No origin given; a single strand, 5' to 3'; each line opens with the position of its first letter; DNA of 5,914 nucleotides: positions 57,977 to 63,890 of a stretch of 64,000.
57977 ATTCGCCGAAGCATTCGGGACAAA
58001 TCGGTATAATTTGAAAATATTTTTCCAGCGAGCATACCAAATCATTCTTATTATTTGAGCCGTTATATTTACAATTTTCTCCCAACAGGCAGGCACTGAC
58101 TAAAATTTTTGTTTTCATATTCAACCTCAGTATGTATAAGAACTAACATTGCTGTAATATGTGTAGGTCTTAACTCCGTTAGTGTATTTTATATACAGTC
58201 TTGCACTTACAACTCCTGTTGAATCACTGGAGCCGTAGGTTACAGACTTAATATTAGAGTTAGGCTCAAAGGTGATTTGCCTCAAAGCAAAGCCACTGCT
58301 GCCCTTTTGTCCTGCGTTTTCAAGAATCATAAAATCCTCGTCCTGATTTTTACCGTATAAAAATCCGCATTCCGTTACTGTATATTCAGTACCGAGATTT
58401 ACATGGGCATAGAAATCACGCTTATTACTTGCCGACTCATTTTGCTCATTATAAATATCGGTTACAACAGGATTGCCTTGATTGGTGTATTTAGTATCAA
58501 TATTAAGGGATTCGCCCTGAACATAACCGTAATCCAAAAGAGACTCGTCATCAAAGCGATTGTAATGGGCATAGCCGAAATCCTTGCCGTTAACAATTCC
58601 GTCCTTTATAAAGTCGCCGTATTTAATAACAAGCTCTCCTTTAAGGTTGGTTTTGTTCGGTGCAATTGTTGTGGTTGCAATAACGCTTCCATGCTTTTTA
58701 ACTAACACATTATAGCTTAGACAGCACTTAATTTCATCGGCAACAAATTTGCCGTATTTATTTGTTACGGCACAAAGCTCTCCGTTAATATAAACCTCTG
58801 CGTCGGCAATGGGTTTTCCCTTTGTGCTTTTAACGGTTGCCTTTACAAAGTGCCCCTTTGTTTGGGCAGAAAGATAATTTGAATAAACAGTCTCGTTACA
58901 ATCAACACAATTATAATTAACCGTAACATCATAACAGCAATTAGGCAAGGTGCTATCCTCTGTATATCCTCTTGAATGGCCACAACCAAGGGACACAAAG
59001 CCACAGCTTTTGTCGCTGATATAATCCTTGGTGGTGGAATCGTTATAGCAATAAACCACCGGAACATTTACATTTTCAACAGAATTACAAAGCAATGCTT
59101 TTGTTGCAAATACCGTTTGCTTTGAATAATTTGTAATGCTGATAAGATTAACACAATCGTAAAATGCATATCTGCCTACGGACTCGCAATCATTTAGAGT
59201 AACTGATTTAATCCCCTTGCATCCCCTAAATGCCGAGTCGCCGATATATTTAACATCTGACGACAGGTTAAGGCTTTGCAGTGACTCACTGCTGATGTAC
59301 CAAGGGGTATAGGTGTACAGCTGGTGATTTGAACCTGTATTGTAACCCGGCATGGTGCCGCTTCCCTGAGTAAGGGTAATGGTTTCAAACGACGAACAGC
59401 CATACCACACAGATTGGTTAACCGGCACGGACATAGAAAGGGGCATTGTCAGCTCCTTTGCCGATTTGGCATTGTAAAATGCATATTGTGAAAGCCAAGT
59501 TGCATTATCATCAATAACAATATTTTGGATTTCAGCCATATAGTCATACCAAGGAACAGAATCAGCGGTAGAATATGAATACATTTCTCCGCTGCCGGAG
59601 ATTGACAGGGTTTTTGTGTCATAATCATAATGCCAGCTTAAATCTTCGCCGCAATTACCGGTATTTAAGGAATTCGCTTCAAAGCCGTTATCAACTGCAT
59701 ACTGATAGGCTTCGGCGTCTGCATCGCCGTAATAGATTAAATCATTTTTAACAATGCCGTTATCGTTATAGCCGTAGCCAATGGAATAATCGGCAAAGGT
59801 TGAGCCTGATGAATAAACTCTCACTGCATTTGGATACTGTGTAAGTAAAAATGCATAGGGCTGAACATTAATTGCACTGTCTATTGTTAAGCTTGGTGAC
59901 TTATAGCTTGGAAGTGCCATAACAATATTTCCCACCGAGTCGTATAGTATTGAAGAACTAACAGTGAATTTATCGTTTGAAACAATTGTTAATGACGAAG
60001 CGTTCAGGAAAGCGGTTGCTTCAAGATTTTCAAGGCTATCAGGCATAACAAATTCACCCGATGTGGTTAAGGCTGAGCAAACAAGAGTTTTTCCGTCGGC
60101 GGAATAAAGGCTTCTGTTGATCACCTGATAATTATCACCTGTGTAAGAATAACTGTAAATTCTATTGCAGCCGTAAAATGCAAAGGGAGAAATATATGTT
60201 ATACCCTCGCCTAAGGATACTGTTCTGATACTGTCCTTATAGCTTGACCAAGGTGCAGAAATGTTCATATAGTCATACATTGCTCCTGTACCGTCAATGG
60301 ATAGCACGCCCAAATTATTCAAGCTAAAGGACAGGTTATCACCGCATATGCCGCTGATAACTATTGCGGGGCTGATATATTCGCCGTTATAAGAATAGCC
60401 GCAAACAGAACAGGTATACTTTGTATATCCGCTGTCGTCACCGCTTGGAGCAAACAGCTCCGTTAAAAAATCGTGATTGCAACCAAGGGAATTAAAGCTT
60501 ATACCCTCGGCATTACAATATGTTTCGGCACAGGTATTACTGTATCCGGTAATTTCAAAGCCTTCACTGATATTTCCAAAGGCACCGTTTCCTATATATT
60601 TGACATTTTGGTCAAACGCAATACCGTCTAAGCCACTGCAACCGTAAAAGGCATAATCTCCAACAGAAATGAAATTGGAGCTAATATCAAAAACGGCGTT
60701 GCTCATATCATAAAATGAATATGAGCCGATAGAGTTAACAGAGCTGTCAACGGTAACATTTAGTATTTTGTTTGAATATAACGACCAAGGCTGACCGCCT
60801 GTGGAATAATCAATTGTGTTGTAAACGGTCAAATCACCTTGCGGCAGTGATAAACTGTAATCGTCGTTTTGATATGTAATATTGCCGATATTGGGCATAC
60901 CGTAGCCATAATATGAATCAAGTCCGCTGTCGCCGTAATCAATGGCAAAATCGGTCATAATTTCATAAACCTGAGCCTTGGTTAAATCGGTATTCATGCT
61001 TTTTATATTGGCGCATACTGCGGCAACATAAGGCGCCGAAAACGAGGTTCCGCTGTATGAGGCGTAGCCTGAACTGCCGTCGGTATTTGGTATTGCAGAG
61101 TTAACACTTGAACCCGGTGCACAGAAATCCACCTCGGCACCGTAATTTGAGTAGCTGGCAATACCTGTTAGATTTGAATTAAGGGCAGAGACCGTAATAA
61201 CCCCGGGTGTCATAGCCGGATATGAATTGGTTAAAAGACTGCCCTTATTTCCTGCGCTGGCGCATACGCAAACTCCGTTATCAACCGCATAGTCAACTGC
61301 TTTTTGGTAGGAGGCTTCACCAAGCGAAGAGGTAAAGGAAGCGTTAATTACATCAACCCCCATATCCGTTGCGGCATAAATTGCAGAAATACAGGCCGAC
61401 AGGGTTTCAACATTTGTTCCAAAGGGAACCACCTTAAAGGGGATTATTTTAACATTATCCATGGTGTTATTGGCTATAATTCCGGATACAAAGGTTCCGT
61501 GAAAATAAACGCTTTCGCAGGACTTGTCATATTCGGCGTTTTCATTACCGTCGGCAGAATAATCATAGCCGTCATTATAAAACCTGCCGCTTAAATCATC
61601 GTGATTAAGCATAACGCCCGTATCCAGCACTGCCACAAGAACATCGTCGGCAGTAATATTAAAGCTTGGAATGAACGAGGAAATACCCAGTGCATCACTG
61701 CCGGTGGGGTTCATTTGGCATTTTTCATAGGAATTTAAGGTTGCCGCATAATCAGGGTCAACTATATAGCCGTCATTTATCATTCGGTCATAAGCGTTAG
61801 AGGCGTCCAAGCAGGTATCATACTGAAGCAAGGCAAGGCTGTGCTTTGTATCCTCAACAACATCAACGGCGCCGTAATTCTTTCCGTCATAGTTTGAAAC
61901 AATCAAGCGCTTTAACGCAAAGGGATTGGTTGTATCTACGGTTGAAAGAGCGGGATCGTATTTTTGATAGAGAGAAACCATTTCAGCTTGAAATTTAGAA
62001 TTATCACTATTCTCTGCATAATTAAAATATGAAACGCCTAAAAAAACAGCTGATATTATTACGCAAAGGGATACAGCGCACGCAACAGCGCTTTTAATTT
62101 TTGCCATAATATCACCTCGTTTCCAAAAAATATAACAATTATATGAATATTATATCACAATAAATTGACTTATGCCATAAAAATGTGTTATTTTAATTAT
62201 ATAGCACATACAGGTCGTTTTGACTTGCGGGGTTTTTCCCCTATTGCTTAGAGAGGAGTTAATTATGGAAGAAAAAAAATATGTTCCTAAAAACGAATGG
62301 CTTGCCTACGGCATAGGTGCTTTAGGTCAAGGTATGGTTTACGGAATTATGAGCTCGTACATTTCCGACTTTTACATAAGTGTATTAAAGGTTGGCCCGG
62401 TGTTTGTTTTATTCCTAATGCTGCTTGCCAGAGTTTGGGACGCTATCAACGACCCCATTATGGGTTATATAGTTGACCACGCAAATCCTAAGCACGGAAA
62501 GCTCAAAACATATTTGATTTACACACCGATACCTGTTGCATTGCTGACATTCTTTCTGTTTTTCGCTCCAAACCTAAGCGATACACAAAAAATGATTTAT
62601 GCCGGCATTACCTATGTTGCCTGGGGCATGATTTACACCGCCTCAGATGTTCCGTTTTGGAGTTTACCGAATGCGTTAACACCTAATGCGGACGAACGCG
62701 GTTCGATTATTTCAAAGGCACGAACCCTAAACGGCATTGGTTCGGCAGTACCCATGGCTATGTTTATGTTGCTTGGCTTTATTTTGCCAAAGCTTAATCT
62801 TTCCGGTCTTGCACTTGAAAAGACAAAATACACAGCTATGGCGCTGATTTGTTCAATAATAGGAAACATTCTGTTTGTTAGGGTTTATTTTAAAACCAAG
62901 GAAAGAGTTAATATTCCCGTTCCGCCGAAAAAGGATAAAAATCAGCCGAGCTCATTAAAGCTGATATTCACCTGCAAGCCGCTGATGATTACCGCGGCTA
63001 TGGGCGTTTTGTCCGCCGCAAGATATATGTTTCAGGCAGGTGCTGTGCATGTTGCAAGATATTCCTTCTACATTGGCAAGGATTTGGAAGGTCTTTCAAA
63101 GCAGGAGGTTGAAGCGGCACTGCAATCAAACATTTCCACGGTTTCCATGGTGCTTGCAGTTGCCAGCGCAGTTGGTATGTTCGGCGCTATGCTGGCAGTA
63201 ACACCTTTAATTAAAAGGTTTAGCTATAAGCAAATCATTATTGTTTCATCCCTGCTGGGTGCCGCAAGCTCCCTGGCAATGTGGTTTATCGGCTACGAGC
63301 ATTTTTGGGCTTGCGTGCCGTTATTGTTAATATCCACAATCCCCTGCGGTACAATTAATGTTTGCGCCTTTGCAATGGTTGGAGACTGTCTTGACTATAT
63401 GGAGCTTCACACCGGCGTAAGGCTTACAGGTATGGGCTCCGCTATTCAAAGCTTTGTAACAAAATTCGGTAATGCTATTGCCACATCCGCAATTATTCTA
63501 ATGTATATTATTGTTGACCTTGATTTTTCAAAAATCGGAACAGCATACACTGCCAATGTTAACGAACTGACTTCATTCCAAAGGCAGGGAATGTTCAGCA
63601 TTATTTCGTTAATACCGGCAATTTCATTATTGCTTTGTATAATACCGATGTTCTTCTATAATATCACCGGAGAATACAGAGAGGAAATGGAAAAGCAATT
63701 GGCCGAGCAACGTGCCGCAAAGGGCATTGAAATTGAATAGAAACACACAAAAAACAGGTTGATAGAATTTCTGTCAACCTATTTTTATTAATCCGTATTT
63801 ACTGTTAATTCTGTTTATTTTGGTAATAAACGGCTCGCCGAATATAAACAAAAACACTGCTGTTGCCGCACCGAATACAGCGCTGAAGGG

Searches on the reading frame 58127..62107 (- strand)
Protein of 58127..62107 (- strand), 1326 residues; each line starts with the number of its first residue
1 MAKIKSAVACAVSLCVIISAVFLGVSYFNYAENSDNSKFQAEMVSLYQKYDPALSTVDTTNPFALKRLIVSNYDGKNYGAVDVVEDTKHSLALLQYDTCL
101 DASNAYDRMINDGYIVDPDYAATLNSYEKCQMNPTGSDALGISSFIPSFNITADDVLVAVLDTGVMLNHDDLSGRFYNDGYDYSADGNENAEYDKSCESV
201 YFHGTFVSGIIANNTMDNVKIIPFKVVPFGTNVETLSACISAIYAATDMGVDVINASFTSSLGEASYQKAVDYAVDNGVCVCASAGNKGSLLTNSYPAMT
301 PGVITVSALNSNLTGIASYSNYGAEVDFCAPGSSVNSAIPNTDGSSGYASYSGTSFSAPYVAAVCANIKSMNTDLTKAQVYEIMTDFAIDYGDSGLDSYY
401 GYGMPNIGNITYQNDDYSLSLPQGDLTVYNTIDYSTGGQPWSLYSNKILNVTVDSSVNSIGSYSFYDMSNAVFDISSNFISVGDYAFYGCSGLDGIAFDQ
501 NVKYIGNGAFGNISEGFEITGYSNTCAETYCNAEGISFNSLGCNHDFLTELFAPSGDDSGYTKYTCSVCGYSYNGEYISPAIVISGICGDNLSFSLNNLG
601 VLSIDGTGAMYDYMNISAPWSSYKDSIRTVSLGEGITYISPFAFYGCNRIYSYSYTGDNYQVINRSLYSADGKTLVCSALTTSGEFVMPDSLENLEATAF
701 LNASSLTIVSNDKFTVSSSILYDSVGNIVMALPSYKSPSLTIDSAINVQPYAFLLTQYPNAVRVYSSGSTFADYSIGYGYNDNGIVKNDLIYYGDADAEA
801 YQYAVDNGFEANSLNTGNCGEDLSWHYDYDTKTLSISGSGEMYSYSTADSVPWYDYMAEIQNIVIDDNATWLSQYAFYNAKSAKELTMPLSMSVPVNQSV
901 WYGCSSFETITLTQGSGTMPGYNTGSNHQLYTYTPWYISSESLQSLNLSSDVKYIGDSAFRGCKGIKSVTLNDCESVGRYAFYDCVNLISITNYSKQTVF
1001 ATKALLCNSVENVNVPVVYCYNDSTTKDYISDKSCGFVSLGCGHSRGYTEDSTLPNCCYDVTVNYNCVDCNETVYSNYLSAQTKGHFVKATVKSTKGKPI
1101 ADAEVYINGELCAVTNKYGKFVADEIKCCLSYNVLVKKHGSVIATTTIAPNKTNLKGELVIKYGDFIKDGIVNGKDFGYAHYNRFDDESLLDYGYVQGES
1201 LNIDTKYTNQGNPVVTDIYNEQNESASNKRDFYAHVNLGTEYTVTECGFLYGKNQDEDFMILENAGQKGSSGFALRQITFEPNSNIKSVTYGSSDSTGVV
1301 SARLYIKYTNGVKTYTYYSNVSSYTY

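Call 17: search_protein_families(library=pfam, proteins=[window:58127-62107:-], max_evalue=0.001)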
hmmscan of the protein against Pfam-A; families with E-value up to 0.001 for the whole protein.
window:58127-62107:- (1326 aa): 2 families
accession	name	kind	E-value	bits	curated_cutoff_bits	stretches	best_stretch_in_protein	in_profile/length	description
PF00082.27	Peptidase_S8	-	5.8e-43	147.7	21.8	1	154-403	2-288/288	Subtilase family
PF13306.12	LRR_5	-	3.8e-36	124.2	27.7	3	940-1016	11-87/127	BspA type Leucine rich repeat region (6 copies)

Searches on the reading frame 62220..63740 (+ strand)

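Call 17: search_protein_families(library=pfam, proteins=[window:62220-63740:+], max_evalue=0.001)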
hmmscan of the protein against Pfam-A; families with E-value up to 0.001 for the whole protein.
window:62220-63740:+ (506 aa): 1 family
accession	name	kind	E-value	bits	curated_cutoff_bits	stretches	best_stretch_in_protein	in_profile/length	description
PF13347.12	MFS_2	-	2.7e-64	217.7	27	1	30-483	2-426/427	MFS/sugar transport protein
